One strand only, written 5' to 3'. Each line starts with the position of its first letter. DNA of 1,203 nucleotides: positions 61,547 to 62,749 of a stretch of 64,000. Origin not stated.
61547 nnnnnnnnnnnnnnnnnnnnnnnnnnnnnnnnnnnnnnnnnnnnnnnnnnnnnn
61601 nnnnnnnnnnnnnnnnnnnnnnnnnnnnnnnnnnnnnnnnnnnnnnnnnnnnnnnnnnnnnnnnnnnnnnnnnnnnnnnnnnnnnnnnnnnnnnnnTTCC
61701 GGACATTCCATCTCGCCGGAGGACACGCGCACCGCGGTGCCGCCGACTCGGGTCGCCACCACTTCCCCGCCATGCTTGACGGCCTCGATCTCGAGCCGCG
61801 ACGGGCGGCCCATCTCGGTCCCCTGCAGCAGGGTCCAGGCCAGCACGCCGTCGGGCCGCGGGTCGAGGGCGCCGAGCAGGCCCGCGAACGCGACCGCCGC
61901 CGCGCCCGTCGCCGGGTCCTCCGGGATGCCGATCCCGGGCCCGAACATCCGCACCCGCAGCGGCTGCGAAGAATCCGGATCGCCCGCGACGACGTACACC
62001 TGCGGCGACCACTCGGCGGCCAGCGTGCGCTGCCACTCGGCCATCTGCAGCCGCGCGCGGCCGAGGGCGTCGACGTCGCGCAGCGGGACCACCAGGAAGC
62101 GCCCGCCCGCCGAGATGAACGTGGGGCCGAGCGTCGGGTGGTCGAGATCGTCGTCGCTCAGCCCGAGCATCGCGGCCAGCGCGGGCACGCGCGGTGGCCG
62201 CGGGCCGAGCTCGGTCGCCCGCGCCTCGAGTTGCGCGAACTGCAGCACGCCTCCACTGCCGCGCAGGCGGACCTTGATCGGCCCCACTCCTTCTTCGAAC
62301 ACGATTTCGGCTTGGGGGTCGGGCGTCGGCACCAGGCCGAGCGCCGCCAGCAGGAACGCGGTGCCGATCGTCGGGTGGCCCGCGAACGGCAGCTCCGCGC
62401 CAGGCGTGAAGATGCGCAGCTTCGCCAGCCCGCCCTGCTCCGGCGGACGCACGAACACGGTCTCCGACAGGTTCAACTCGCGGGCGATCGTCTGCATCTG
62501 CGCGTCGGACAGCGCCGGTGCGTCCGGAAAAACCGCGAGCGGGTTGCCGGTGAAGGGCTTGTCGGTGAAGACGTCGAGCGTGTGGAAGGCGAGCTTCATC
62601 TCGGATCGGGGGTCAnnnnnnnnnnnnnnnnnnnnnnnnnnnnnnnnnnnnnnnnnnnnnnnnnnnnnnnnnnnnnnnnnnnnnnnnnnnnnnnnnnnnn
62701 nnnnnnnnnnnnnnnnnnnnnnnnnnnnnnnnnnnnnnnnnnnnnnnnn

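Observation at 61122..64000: pdxS and pdxT split by an inserted PhzF-family isomerase and a His-depleted cyclase-family gene, all translationally coupled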

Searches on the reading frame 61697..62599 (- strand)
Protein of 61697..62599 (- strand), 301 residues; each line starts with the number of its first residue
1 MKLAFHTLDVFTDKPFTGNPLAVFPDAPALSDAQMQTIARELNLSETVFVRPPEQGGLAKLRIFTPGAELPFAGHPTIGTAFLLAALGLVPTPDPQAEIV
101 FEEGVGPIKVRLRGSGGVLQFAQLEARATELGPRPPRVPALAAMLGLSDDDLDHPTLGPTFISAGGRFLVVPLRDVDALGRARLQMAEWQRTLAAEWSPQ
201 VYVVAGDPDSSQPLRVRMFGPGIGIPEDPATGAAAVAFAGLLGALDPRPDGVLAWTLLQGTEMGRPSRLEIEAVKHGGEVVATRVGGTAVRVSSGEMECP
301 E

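Call 5: search_protein_families(library=pfam, proteins=[window:61697-62599:-], max_evalue=0.01)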
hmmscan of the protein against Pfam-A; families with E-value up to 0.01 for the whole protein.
window:61697-62599:- (301 aa): 2 families
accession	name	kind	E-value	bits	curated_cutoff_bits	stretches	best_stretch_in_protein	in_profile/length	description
PF02567.21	PhzC-PhzF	-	6.7e-59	200.1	27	1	8-295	1-281/281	Phenazine biosynthesis-like protein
PF05544.16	Pro_racemase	-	0.00026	20.6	27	1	61-120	71-130/325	Proline racemase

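Call 6: search_protein_families(library=ncbifam, proteins=[window:61697-62599:-], max_evalue=0.01)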
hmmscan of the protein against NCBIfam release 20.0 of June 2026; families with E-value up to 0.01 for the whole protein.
window:61697-62599:- (301 aa): 2 families
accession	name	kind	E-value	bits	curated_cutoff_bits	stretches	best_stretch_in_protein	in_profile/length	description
TIGR00654.1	PhzF_family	subfamily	1.4e-66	224.9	76.2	1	1-298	1-297/298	PhzF family phenazine biosynthesis isomerase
NF007625.0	PRK10281.1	equivalog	5.8e-33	114.3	386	1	2-298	2-298/301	PhzF family isomerase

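Call 21: find_homologous_proteins(query=window:61697-62599:-, max_evalue=1e-10)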
Query window:61697-62599:- (301 aa): 7923 proteins with E <= 1e-10 among 8000 candidates; the best 120 are listed.
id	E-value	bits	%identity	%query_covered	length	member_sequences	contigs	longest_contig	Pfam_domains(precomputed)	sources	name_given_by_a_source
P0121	4.1e-193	659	100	100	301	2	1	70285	PF02567.22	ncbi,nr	ncbi:MAG: PhzF family phenazine biosynthesis protein [Vicinamibacteria bacterium]|nr:PhzF family phe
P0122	3.1e-174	597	91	100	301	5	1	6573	PF02567.22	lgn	-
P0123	7.5e-170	582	88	100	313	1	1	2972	PF02567.22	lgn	-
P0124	6.6e-158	543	83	100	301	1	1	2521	PF02567.22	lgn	-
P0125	5.6e-153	527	76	100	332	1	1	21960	PF02567.22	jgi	jgi:trans-2,3-dihydro-3-hydroxyanthranilate isomerase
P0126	3.7e-152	524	77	100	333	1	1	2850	PF02567.22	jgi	jgi:trans-2,3-dihydro-3-hydroxyanthranilate isomerase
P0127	1.8e-145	502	79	100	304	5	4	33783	PF02567.22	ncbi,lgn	-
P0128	8.7e-98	346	59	100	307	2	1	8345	PF02567.22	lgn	-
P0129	1.4e-95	338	57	100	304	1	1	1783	PF02567.22,PF05544.17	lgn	-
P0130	4.4e-95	337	59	99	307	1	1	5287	PF02567.22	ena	-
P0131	8.6e-95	336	58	100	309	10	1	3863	PF02567.22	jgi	-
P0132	2.5e-94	334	58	100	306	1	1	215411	PF02567.22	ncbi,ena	-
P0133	4.3e-94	333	58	100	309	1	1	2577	PF02567.22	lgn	-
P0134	1.6e-93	332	57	100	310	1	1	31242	PF02567.22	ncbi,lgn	-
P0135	3.7e-93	330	57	99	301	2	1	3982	PF02567.22,PF05544.17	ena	-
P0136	5.8e-93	330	57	100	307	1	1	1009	PF02567.22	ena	-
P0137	8.0e-93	329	56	100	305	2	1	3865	PF02567.22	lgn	-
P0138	1.1e-92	329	57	100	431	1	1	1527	PF02567.22,PF01042.27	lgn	-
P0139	1.1e-92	329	57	100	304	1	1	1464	PF02567.22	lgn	-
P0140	2.9e-92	327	58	100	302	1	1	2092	PF02567.22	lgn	-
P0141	5.1e-92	327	56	100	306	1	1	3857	PF02567.22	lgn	-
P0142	5.5e-92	327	55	100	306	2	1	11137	PF02567.22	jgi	jgi:trans-2,3-dihydro-3-hydroxyanthranilate isomerase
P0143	5.6e-92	327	56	100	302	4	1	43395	PF02567.22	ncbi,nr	ncbi:MAG TPA: PhzF family phenazine biosynthesis protein [Thermoanaerobaculia bacterium]|nr:PhzF fam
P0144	5.9e-92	326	54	100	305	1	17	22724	PF02567.22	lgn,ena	-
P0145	7.1e-92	326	58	100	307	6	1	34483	PF02567.22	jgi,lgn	jgi:trans-2,3-dihydro-3-hydroxyanthranilate isomerase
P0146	2.1e-91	325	56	100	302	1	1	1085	PF02567.22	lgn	-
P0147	3.3e-91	324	58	99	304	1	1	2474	PF02567.22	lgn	-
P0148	3.3e-91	324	55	100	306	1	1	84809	PF02567.22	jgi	jgi:trans-2,3-dihydro-3-hydroxyanthranilate isomerase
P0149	3.7e-91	324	58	100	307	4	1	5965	PF02567.22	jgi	jgi:trans-2,3-dihydro-3-hydroxyanthranilate isomerase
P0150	6.2e-91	323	57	100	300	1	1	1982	PF02567.22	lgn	-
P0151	7.2e-91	323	54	100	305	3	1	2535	PF02567.22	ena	-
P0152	8.0e-91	323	59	100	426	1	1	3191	PF02567.22,PF01042.27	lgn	-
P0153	9.2e-91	323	55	100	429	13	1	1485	PF02567.22,PF01042.27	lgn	-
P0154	1.0e-90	322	55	100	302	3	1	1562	PF02567.22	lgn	-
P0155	1.4e-90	322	56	99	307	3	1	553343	PF02567.22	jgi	jgi:trans-2,3-dihydro-3-hydroxyanthranilate isomerase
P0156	1.5e-90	322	56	100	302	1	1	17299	PF02567.22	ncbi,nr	ncbi:MAG TPA: PhzF family phenazine biosynthesis protein [Thermoanaerobaculia bacterium]|nr:PhzF fam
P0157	1.6e-90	322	54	100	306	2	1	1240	PF02567.22,PF05544.17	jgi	jgi:trans-2,3-dihydro-3-hydroxyanthranilate isomerase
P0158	1.7e-90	322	54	100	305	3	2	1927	PF02567.22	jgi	-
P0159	2.8e-90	321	57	100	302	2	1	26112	PF02567.22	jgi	jgi:trans-2,3-dihydro-3-hydroxyanthranilate isomerase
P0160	3.2e-90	321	54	99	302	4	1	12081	PF02567.22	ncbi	ncbi:MAG: PhzF family phenazine biosynthesis protein [Gemmatimonadaceae bacterium]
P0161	3.4e-90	321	57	100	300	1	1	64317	PF02567.22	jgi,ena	-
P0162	3.6e-90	321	57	100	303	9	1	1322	PF02567.22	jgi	jgi:trans-2,3-dihydro-3-hydroxyanthranilate isomerase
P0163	4.1e-90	320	56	100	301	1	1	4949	PF02567.22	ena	-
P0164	4.6e-90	320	57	100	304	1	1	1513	PF02567.22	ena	-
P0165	4.8e-90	320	55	100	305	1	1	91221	PF02567.22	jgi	jgi:trans-2,3-dihydro-3-hydroxyanthranilate isomerase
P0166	5.3e-90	320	55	100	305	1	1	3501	PF02567.22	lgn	-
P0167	6.7e-90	320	55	100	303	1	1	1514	PF02567.22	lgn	-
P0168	7.2e-90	320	57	99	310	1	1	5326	PF02567.22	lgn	-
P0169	8.7e-90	319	57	100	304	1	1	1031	PF02567.22,PF05544.17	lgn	-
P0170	9.3e-90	319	51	100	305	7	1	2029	PF02567.22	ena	-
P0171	9.6e-90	319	58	100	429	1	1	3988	PF02567.22,PF01042.27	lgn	-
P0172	1.0e-89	319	55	100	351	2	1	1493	PF02567.22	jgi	jgi:trans-2,3-dihydro-3-hydroxyanthranilate isomerase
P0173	1.6e-89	318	56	100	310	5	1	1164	PF02567.22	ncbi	-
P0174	1.6e-89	318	54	100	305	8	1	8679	PF02567.22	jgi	jgi:trans-2,3-dihydro-3-hydroxyanthranilate isomerase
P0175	1.8e-89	318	55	100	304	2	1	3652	PF02567.22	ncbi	ncbi:MAG TPA: PhzF family phenazine biosynthesis protein [Thermoanaerobaculia bacterium]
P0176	1.9e-89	318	55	100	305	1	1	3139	PF02567.22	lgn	-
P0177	1.9e-89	318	55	99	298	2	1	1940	PF02567.22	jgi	jgi:trans-2,3-dihydro-3-hydroxyanthranilate isomerase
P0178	2.3e-89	318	55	100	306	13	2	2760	PF02567.22,PF05544.17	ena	-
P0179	2.4e-89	318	55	99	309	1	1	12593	PF02567.22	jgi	jgi:trans-2,3-dihydro-3-hydroxyanthranilate isomerase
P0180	2.5e-89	318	55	100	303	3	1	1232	PF02567.22,PF05544.17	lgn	-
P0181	2.6e-89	318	55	100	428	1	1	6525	PF02567.22,PF01042.27,PF05544.17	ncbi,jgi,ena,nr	ncbi:MAG TPA: PhzF family phenazine biosynthesis isomerase [Longimicrobium sp.]|nr:PhzF family phena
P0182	3.2e-89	317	53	100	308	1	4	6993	PF02567.22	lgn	-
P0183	3.5e-89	317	55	99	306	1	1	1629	PF02567.22,PF05544.17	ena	-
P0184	3.8e-89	317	58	100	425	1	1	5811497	PF02567.22,PF01042.27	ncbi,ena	-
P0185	4.0e-89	317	55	100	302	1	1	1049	PF02567.22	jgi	jgi:trans-2,3-dihydro-3-hydroxyanthranilate isomerase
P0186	4.1e-89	317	58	100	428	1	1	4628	PF02567.22,PF01042.27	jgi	jgi:trans-2,3-dihydro-3-hydroxyanthranilate isomerase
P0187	4.2e-89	317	57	100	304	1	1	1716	PF02567.22,PF05544.17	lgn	-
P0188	4.2e-89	317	55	100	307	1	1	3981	PF02567.22,PF05544.17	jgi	jgi:trans-2,3-dihydro-3-hydroxyanthranilate isomerase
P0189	5.0e-89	317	55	99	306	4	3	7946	PF02567.22,PF05544.17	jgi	jgi:trans-2,3-dihydro-3-hydroxyanthranilate isomerase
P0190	5.6e-89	317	53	100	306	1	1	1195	PF02567.22,PF05544.17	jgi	-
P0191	6.9e-89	316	53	100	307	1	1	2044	PF02567.22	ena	-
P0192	6.9e-89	316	54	100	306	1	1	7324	PF02567.22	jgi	jgi:trans-2,3-dihydro-3-hydroxyanthranilate isomerase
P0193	7.1e-89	316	56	99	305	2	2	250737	PF02567.22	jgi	-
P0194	7.2e-89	316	55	99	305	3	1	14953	PF02567.22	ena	-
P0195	7.3e-89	316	53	100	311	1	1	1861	PF02567.22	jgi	-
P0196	7.4e-89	316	58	100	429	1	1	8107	PF02567.22,PF01042.27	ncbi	-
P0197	7.6e-89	316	56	100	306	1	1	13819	PF02567.22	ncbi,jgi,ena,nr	ncbi:MAG: PhzF family phenazine biosynthesis protein [Gemmatimonadetes bacterium]|nr:PhzF family phe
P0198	7.7e-89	316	55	99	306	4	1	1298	PF02567.22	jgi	jgi:trans-2,3-dihydro-3-hydroxyanthranilate isomerase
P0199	8.5e-89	316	56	91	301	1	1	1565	PF02567.22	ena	-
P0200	8.8e-89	316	53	100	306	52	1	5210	PF02567.22,PF05544.17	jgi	-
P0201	9.0e-89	316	55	100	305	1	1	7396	PF02567.22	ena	-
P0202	9.7e-89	316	54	100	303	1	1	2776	PF02567.22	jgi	jgi:trans-2,3-dihydro-3-hydroxyanthranilate isomerase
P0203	9.8e-89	316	56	100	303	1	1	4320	PF02567.22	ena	-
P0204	1.0e-88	316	55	100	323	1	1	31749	PF02567.22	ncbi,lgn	-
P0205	1.1e-88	316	55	99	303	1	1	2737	PF02567.22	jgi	jgi:trans-2,3-dihydro-3-hydroxyanthranilate isomerase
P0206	1.3e-88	316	55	100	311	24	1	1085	PF02567.22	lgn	-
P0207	1.4e-88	315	55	100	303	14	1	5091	PF02567.22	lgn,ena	-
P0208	1.5e-88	315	54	99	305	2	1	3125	PF02567.22,PF05544.17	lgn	-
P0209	1.5e-88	315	56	100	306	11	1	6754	PF02567.22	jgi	jgi:trans-2,3-dihydro-3-hydroxyanthranilate isomerase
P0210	1.6e-88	315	53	100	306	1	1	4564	PF02567.22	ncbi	-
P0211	1.7e-88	315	55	100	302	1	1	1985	PF02567.22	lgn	-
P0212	1.8e-88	315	50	100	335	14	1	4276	PF02567.22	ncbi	-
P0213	1.8e-88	315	53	100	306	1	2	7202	PF02567.22,PF05544.17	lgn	-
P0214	1.8e-88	315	54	100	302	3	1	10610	PF02567.22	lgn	-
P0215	2.0e-88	315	53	100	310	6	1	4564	PF02567.22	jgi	jgi:trans-2,3-dihydro-3-hydroxyanthranilate isomerase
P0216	2.4e-88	315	53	99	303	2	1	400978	PF02567.22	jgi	jgi:trans-2,3-dihydro-3-hydroxyanthranilate isomerase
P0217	2.8e-88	314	53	100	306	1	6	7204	PF02567.22,PF05544.17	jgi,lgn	-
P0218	3.1e-88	314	51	99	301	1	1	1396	PF02567.22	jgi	jgi:trans-2,3-dihydro-3-hydroxyanthranilate isomerase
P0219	3.5e-88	314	54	100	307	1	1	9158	PF02567.22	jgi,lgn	jgi:trans-2,3-dihydro-3-hydroxyanthranilate isomerase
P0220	3.6e-88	314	54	100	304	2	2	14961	PF02567.22,PF05544.17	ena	-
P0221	3.6e-88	314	53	100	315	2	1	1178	PF02567.22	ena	-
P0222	3.8e-88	314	54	100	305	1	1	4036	PF02567.22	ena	-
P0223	3.9e-88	314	55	99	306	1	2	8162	PF02567.22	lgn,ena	-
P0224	4.1e-88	314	55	100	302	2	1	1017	PF02567.22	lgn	-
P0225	4.6e-88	314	54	100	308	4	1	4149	PF02567.22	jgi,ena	-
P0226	4.7e-88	314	56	100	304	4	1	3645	PF02567.22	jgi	jgi:trans-2,3-dihydro-3-hydroxyanthranilate isomerase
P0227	4.9e-88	314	54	100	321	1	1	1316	PF02567.22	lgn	-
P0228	5.3e-88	313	54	100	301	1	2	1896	PF02567.22,PF05544.17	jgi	jgi:trans-2,3-dihydro-3-hydroxyanthranilate isomerase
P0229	5.4e-88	313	55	98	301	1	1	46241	PF02567.22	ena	-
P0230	5.6e-88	313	54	99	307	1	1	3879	PF02567.22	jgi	jgi:trans-2,3-dihydro-3-hydroxyanthranilate isomerase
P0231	5.8e-88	313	57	100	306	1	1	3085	PF02567.22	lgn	-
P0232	6.0e-88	313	55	99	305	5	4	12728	PF02567.22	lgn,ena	-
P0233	6.5e-88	313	55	100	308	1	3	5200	PF02567.22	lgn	-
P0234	7.1e-88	313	55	100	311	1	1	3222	PF02567.22,PF05544.17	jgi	jgi:trans-2,3-dihydro-3-hydroxyanthranilate isomerase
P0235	7.7e-88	313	55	100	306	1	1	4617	PF02567.22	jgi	jgi:trans-2,3-dihydro-3-hydroxyanthranilate isomerase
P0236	8.8e-88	313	54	99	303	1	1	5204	PF02567.22,PF05544.17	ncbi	-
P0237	9.2e-88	313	55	100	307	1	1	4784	PF02567.22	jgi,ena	-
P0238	9.2e-88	313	50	99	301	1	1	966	PF02567.22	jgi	jgi:trans-2,3-dihydro-3-hydroxyanthranilate isomerase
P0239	9.7e-88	313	53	98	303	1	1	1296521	PF02567.22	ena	-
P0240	1.0e-87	313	57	100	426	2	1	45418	PF02567.22,PF01042.27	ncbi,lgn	-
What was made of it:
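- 61694..62599 (-): PhzF-family isomerase gene of 301 aa. It starts 13 nt after the cyclase stop. The protein is 100% identical to P0121, named by NCBI as from a Vicinamibacteria MAG (call 21).
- P0125, the PhzF of L169, is 76% identical (call 21).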

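Call 22: find_encoding_contigs(protein=P0127, flank=6000, max_places=3)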
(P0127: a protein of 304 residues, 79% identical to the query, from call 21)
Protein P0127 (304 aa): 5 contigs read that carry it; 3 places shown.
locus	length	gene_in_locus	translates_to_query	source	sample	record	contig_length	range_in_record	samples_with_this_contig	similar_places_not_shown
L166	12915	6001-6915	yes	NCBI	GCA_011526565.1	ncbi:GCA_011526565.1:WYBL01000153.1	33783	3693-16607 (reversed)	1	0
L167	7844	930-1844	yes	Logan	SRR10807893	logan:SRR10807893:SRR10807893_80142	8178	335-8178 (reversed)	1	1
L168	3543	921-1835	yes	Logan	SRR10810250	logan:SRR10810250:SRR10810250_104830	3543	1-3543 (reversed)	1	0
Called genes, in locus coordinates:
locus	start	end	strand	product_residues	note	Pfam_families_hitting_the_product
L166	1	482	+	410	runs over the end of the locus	-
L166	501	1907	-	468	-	PF00392:GntR, PF00155:Aminotran_1_2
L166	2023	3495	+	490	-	PF00282:Pyridoxal_deC, PF01212:Beta_elim_lyase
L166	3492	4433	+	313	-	PF00892:EamA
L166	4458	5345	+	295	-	PF01680:SOR_SNZ, PF05690:ThiG (faint)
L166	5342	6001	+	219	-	PF04199:Cyclase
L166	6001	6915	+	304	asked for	PF02567:PhzC-PhzF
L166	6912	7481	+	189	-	PF01174:SNO, PF07685:GATase_3 (weak)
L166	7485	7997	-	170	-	-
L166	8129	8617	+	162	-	PF05163:DinB, PF12867:DinB_2 (weak)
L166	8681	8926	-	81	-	PF01037:AsnC_trans_reg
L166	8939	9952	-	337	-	PF01904:DUF72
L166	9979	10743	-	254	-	PF10604:Polyketide_cyc2, PF08327:AHSA1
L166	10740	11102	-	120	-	PF12840:HTH_20 (weak), PF01022:HTH_5 (weak)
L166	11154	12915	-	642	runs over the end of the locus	PF13522:GATase_6, PF13537:GATase_7, PF00733:Asn_synthase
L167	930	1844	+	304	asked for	PF02567:PhzC-PhzF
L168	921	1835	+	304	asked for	PF02567:PhzC-PhzF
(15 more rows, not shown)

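Call 23: find_encoding_contigs(protein=P0125, flank=6000, max_places=2)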
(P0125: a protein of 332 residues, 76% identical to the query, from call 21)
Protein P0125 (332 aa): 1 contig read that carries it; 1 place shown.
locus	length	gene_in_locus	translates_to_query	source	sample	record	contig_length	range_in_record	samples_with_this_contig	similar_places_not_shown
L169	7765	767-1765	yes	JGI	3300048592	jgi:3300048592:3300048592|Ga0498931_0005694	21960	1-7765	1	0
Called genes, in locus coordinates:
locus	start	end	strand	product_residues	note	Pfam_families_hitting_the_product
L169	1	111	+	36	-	?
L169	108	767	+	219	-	PF04199:Cyclase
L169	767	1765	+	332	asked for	PF02567:PhzC-PhzF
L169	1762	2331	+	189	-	PF01174:SNO, PF07685:GATase_3 (weak)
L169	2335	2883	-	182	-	-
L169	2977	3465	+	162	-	PF05163:DinB, PF12867:DinB_2 (weak)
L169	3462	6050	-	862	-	PF12704:MacB_PCD, PF02687:FtsX, PF12704:MacB_PCD, PF02687:FtsX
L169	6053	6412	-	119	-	PF03551:PadR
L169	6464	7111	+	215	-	-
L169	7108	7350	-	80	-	PF01037:AsnC_trans_reg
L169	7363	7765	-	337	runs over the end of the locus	PF01904:DUF72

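Call 24: find_encoding_contigs(protein=P0128, flank=5000, max_places=2)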
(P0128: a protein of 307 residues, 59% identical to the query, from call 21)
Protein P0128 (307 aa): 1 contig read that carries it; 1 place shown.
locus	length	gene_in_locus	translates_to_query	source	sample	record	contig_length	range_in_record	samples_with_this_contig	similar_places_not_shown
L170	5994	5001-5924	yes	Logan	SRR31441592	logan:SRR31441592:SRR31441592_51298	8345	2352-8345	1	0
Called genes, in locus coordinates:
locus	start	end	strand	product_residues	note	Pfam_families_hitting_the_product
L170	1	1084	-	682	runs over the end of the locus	PF00083:Sugar_tr, PF06609:TRI12, PF07690:MFS_1, PF11700:ATG22 (weak)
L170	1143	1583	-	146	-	PF19545:DUF6069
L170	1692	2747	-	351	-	PF00890:FAD_binding_2 (faint), PF01266:DAO (weak), PF01946:Thi4 (faint), PF07992:Pyr_redox_2, PF13450:NAD_binding_8, PF13738:Pyr_redox_3, PF00743:FMO-like, PF13434:Lys_Orn_oxgnase (weak), +1 more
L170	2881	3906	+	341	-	PF00892:EamA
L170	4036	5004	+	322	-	-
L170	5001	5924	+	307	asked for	PF02567:PhzC-PhzF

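Call 25: find_encoding_contigs(protein=P0132, flank=5000, max_places=2)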
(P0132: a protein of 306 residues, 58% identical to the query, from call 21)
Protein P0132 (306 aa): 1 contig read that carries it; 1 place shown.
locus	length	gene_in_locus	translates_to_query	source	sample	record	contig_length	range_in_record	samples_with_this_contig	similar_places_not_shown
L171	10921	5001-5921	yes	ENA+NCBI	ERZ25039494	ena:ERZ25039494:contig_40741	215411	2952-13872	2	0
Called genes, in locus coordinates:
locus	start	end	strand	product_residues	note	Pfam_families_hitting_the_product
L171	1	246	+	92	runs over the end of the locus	-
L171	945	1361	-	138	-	PF02696:SelO (weak)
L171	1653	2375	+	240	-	-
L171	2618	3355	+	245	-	PF00999:Na_H_Exchanger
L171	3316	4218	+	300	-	PF00999:Na_H_Exchanger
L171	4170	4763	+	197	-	PF00582:Usp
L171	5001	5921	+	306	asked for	PF02567:PhzC-PhzF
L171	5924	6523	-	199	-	-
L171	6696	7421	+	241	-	-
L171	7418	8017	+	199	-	-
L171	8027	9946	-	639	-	PF00270:DEAD, PF00271:Helicase_C, PF16124:RecQ_Zn_bind (weak)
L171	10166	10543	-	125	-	-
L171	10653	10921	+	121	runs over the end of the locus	-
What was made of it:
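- PhzF relatives at 58-59% identity sit in unrelated contexts (calls 24, 25).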

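Call 26: find_encoding_contigs(protein=P0121, flank=10000, max_places=2)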
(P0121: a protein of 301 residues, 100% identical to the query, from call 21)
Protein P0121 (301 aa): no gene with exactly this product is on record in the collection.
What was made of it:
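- On PdxR-type MocR divergon: The window ends inside pdxS and the source contig could not be fetched (call 26).
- An exact-sequence lookup for the source contig failed (call 26).
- Tried and rejected: An exact-sequence lookup with P0121 (100% identical PhzF, 70,285-bp NCBI contig), meant to show the region beyond position 64000, found nothing on record (call 26).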
